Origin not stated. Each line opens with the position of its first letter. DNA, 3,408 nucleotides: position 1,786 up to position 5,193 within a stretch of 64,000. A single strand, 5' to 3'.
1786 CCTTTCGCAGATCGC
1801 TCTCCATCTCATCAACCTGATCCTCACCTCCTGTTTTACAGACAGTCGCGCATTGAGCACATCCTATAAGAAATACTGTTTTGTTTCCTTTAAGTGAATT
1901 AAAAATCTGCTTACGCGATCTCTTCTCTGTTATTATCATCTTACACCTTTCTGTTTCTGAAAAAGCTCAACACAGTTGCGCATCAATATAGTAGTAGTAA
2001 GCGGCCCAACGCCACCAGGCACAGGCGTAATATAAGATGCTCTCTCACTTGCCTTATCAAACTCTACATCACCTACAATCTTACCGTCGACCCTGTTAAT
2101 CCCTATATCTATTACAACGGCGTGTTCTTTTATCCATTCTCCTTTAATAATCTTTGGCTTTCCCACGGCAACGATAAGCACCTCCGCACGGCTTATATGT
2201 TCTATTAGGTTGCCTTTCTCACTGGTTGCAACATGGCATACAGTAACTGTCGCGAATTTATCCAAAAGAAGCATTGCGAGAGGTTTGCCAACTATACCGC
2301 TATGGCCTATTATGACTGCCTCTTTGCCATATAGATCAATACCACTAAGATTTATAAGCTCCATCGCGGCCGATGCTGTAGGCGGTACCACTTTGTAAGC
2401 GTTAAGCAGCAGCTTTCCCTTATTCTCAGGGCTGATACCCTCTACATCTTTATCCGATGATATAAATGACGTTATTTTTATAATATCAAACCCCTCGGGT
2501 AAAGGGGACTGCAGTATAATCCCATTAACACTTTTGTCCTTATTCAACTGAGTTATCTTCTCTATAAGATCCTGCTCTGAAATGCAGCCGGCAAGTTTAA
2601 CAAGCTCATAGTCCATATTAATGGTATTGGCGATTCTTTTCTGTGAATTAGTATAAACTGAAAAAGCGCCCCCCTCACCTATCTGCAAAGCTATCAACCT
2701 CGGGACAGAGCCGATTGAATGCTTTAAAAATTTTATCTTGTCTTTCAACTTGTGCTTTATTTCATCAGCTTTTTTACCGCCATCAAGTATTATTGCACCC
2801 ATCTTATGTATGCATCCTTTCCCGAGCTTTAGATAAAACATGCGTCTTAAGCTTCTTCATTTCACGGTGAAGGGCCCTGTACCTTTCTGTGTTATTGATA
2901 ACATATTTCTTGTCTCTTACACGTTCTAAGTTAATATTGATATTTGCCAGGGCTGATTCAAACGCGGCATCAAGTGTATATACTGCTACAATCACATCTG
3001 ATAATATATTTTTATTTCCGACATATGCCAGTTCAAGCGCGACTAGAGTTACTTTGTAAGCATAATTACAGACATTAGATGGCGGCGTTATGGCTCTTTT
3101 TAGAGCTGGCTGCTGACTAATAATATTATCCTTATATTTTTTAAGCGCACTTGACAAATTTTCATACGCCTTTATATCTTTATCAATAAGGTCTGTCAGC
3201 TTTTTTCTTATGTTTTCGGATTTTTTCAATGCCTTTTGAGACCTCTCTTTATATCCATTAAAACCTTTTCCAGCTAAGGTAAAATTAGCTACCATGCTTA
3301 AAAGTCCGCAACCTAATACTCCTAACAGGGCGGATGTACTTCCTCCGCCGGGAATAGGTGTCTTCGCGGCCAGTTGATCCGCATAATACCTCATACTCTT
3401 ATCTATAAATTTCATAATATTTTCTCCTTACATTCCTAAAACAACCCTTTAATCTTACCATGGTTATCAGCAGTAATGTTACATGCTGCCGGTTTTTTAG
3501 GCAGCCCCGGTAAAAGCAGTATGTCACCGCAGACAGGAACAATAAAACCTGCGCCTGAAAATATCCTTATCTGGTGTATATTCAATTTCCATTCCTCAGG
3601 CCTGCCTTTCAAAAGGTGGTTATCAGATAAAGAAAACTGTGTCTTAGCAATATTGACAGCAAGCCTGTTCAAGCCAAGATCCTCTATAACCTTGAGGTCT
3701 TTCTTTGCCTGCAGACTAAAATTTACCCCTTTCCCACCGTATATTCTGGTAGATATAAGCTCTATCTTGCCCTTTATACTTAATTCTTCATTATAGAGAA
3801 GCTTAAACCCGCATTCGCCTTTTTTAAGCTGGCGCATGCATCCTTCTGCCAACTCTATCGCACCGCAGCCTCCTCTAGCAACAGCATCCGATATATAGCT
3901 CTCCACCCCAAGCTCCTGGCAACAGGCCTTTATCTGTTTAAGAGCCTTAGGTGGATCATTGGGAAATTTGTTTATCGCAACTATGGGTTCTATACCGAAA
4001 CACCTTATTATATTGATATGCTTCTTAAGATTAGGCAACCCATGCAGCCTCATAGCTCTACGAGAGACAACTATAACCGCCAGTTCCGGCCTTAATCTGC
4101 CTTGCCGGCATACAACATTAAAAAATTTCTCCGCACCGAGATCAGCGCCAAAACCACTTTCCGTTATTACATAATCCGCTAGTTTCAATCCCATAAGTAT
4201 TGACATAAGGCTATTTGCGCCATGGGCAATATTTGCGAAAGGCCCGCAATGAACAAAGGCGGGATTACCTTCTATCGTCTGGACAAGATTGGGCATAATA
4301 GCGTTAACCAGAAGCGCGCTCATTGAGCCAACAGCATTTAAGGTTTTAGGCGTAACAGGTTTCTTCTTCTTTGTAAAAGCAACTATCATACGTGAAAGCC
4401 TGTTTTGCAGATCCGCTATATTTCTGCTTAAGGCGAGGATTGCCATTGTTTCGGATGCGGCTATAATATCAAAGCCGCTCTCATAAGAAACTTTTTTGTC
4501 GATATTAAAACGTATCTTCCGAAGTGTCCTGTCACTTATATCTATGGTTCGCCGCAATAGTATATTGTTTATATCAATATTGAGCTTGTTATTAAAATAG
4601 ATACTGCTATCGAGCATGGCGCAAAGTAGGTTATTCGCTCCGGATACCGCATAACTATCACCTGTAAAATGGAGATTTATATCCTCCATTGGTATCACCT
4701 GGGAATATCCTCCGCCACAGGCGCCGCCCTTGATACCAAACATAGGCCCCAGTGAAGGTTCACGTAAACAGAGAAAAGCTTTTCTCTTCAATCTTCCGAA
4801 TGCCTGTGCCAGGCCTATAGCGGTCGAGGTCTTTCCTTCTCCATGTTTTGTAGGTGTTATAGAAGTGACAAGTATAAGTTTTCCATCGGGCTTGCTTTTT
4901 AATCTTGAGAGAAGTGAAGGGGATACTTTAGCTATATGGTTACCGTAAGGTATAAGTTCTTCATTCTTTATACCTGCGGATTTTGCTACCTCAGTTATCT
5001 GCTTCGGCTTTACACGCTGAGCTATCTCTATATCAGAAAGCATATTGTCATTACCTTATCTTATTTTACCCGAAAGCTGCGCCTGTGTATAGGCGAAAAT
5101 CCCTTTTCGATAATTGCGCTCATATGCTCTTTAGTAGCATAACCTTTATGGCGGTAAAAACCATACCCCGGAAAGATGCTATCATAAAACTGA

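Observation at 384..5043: Complete methyl branch of the Wood-Ljungdahl / THF C1 pathway in one 5-kb operon (fhs-fchA-folD-metV-metF)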

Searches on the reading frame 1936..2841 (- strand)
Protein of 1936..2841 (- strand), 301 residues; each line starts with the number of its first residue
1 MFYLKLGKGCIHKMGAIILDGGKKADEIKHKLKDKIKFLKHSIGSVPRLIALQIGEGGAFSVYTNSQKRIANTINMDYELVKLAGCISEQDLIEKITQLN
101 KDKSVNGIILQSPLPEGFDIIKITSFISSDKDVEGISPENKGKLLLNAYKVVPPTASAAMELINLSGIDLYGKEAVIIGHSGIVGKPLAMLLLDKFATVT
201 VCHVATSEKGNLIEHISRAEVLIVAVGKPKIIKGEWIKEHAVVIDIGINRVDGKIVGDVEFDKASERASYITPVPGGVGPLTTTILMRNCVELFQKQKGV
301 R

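Call 3: search_protein_families(library=pfam, proteins=[window:1936-2841:-])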
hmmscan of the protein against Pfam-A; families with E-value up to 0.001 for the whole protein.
window:1936-2841:- (301 aa): 2 families
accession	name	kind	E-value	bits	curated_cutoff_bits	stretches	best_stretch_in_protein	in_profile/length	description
PF02882.25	THF_DHG_CYH_C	-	3.2e-59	199.2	27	1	138-297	2-159/160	Tetrahydrofolate dehydrogenase/cyclohydrolase, NAD(P)-binding domain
PF00763.28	THF_DHG_CYH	-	1.7e-25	90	32.8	1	19-134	1-115/115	Tetrahydrofolate dehydrogenase/cyclohydrolase, catalytic domain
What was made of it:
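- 1936..2802 (-): folD, methylene-THF dehydrogenase (288 aa from Met14; the longest ORF runs to 2841). Probably dehydrogenase-only. PF02882 and PF00763 (call 3).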

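Call 4: search_protein_families(library=ncbifam, proteins=[window:1936-2841:-])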
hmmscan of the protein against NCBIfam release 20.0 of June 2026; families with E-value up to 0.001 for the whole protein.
window:1936-2841:- (301 aa): 30 families (the best 25 are shown)
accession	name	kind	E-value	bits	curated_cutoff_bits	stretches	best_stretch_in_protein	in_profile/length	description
NF008058.0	PRK10792.1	equivalog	1.5e-83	280.1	355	1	14-296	1-281/285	bifunctional methylenetetrahydrofolate dehydrogenase/methenyltetrahydrofolate cyclohydrolase FolD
NF010769.0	PRK14172.1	equivalog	1.6e-82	276.9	392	1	17-294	3-277/278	bifunctional 5,10-methylene-tetrahydrofolate dehydrogenase/ 5,10-methylene-tetrahydrofolate cyclohydrolase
NF010787.0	PRK14191.1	equivalog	4.3e-77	259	423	1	18-298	3-281/285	bifunctional methylenetetrahydrofolate dehydrogenase/methenyltetrahydrofolate cyclohydrolase FolD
NF010776.0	PRK14179.1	equivalog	2.4e-76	256.6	445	1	18-295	4-279/284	bifunctional methylenetetrahydrofolate dehydrogenase/methenyltetrahydrofolate cyclohydrolase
NF010785.0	PRK14188.1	subfamily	6.4e-74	248.6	396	1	16-299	3-291/297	bifunctional methylenetetrahydrofolate dehydrogenase/methenyltetrahydrofolate cyclohydrolase FolD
NF010783.0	PRK14186.1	equivalog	2.8e-73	246.6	333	1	16-299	2-287/297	bifunctional methylenetetrahydrofolate dehydrogenase/methenyltetrahydrofolate cyclohydrolase FolD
NF010784.0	PRK14187.1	equivalog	1e-72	244.8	486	1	15-300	2-290/300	bifunctional methylenetetrahydrofolate dehydrogenase/methenyltetrahydrofolate cyclohydrolase FolD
NF010786.0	PRK14189.1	subfamily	1.5e-72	244.1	421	1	14-296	1-280/285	bifunctional methylenetetrahydrofolate dehydrogenase/methenyltetrahydrofolate cyclohydrolase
NF010781.0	PRK14184.1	equivalog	4.6e-72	242.5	438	1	17-298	2-284/286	bifunctional 5,10-methylene-tetrahydrofolate dehydrogenase/ 5,10-methylene-tetrahydrofolate cyclohydrolase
NF010773.0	PRK14176.1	equivalog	1.3e-70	238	437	1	16-295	8-284/287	bifunctional 5,10-methylene-tetrahydrofolate dehydrogenase/ 5,10-methylene-tetrahydrofolate cyclohydrolase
NF010780.0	PRK14183.1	equivalog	5.8e-70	235.8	480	1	18-293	3-276/283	bifunctional 5,10-methylene-tetrahydrofolate dehydrogenase/ 5,10-methylene-tetrahydrofolate cyclohydrolase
NF010772.0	PRK14175.1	equivalog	5.3e-69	232.6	459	1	14-293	1-277/286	bifunctional methylenetetrahydrofolate dehydrogenase/methenyltetrahydrofolate cyclohydrolase FolD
NF010766.0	PRK14169.1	equivalog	2.3e-67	227.5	450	1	18-296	4-279/283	bifunctional methylenetetrahydrofolate dehydrogenase/methenyltetrahydrofolate cyclohydrolase FolD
NF041156.1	FolD_Thplmales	equivalog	4e-67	226.3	480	1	18-297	2-275/277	bifunctional methylenetetrahydrofolate dehydrogenase/methenyltetrahydrofolate cyclohydrolase FolD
NF010771.0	PRK14174.1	equivalog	1.7e-66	224.4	530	1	17-298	2-293/295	bifunctional 5,10-methylene-tetrahydrofolate dehydrogenase/ 5,10-methylene-tetrahydrofolate cyclohydrolase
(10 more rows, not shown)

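Call 63: search_solved_structures(query=window:1936-2802:-, max_evalue=1e-20, show_alignments=2)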
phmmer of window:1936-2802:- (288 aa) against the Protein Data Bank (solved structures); distinct sequences matched with E-value up to 1e-20: 26.
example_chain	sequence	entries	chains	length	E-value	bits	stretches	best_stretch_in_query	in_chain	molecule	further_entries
1b0a_A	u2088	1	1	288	5.6e-62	212.7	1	1-279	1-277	PROTEIN (FOLD BIFUNCTIONAL PROTEIN)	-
5o22_A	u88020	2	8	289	7.5e-62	212.3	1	3-279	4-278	Bifunctional protein FolD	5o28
3l07_A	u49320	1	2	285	2.8e-61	210.5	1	3-282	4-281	Bifunctional protein folD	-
5o2a_A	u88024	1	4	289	3.8e-61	210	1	3-279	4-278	Bifunctional protein FolD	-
4a5o_A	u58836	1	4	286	3.8e-60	206.7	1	3-278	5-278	BIFUNCTIONAL PROTEIN FOLD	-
6ape_A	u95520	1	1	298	1.8e-58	201.2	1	2-285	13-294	Bifunctional protein FolD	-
1a4i_A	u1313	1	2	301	1.8e-57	198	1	3-280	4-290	METHYLENETETRAHYDROFOLATE DEHYDROGENASE / METHENYLTETRAHYDROFOLATE CYCLOHYDROLASE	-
6ecq_A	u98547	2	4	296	1.8e-57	198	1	3-280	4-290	METHYLENETETRAHYDROFOLATE DEHYDROGENASE CYCLOHYDROLASE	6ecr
1dia_A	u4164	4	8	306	1.9e-57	197.9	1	3-280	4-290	METHYLENETETRAHYDROFOLATE DEHYDROGENASE/CYCLOHYDROLASE | METHYLENETETRAHYDROFOLATE DEHYDROGENASE / CYCLOHYDROLASE | Methylenetetrahydrofolate dehydrogenase cycl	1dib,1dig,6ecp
9isl_A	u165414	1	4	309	1.9e-57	197.8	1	3-280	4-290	C-1-tetrahydrofolate synthase, cytoplasmic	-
9ise_A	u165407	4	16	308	2e-57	197.8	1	3-280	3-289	C-1-tetrahydrofolate synthase, cytoplasmic, N-terminally processed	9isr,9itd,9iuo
5nhs_A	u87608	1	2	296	2.1e-55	191.2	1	3-280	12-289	Bifunctional protein FolD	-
3p2o_A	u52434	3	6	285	3e-55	190.7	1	4-280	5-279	Bifunctional protein folD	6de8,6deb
6v6y_A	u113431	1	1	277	2.5e-54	187.7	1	2-279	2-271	Bifunctional protein FolD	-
5tc4_A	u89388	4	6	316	1.6e-53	185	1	1-279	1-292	Bifunctional methylenetetrahydrofolate dehydrogenase/cyclohydrolase, mitochondrial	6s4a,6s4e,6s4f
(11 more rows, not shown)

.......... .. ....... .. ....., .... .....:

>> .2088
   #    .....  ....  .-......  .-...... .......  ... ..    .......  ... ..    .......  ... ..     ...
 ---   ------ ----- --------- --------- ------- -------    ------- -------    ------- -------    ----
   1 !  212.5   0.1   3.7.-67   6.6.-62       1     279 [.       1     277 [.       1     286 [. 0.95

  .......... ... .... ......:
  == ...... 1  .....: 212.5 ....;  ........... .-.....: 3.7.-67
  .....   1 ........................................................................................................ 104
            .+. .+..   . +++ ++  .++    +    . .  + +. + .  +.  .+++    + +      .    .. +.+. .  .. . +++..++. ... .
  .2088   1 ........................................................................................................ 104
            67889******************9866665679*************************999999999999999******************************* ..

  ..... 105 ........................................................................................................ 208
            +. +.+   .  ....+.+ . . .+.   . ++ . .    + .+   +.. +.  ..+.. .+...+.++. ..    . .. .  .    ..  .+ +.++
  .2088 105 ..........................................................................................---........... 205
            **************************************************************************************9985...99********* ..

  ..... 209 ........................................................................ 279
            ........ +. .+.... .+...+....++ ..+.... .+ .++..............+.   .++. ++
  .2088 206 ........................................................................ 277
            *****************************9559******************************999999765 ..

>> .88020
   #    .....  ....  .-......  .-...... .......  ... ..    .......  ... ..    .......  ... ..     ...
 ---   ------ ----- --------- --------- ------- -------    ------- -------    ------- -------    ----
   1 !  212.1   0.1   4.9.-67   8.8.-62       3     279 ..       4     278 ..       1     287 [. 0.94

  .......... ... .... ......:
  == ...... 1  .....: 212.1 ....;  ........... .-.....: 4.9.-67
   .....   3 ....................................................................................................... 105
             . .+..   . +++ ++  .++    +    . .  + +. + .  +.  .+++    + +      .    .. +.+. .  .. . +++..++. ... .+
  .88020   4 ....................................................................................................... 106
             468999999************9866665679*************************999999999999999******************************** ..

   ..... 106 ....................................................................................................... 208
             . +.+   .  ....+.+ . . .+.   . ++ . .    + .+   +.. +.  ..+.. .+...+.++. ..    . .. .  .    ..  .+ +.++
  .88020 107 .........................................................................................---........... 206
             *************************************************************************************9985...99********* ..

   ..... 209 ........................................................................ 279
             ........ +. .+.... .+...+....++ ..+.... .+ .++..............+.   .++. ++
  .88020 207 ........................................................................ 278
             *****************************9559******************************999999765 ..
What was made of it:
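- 1936..2802 (-): Best PDB hit is E. coli FolD 1b0a, 6e-62 (call 63).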

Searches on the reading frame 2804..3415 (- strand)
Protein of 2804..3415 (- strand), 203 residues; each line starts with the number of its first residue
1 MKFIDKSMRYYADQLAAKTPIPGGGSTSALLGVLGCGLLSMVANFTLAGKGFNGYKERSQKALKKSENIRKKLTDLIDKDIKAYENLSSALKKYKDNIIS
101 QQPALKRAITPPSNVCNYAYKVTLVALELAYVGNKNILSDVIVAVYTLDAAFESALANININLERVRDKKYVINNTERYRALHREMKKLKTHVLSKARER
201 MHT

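Call 3: search_protein_families(library=pfam, proteins=[window:2804-3415:-])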
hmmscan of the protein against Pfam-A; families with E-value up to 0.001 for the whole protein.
window:2804-3415:- (203 aa): 2 families
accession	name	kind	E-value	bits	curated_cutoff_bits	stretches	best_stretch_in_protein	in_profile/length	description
PF04961.17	FTCD_C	-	9.2e-44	149.8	24.5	1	8-177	2-178/182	Formiminotransferase-cyclodeaminase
PF10553.14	MSV199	-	0.00028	21.6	22.4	0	149-196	51-95/132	MSV199 domain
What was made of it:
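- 2804..3415 (-): fchA, methenyl-THF cyclohydrolase (FTCD_C family, 203 aa). PF04961 9e-44 (call 3).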

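Call 4: search_protein_families(library=ncbifam, proteins=[window:2804-3415:-])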
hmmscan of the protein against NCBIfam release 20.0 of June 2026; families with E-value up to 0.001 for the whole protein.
window:2804-3415:- (203 aa): 1 family
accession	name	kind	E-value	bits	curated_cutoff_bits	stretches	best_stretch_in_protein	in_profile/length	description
NF045657.1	MthfCyhylaseFchA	equivalog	3.2e-35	121.5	275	1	5-199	4-205/207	methenyltetrahydrofolate cyclohydrolase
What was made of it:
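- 2804..3415 (-): The NCBIfam FchA equivalog scores 121 bits, below its 275 cut-off (call 4).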

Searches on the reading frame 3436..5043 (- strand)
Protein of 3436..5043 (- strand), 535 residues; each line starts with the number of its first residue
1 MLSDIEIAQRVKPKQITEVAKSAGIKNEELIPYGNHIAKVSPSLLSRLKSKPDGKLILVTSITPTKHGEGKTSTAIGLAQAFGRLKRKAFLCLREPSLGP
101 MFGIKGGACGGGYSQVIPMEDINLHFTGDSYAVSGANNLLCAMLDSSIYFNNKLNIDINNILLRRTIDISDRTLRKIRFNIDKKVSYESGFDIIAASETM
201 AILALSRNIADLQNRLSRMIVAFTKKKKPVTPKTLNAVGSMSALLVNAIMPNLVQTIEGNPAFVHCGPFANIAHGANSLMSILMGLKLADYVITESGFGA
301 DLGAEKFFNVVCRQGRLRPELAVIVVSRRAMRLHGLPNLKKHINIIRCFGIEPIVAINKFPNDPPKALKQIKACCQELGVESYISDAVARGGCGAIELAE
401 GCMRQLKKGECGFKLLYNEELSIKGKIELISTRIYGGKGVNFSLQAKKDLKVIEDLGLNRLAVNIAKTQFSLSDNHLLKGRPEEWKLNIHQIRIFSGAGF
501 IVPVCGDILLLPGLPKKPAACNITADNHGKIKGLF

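Call 3: search_protein_families(library=pfam, proteins=[window:3436-5043:-])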
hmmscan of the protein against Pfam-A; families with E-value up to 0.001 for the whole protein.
window:3436-5043:- (535 aa): 1 family
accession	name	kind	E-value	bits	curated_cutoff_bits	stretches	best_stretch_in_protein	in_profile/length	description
PF01268.25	FTHFS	-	6.4e-210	698.5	27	1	3-535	2-556/556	Formate--tetrahydrofolate ligase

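Call 4: search_protein_families(library=ncbifam, proteins=[window:3436-5043:-])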
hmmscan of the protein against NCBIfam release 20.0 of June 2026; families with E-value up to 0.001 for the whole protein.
window:3436-5043:- (535 aa): 3 families
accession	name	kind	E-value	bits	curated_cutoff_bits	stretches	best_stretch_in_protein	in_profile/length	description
NF010030.0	PRK13505.1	equivalog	1.8e-205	683.5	652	1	1-535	2-557/557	formate--tetrahydrofolate ligase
NF010031.0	PRK13506.1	equivalog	2.5e-168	561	800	2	1-332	1-349/578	formate--tetrahydrofolate ligase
NF010032.0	PRK13507.1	equivalog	8.5e-148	493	938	2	3-335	9-360/587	formate--tetrahydrofolate ligase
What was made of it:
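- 3436..5043 (-): fhs, formate-tetrahydrofolate ligase (535 aa). PF01268 6e-210; NCBIfam NF010030 equivalog 683 bits, above the 652 cut-off (calls 3, 4)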
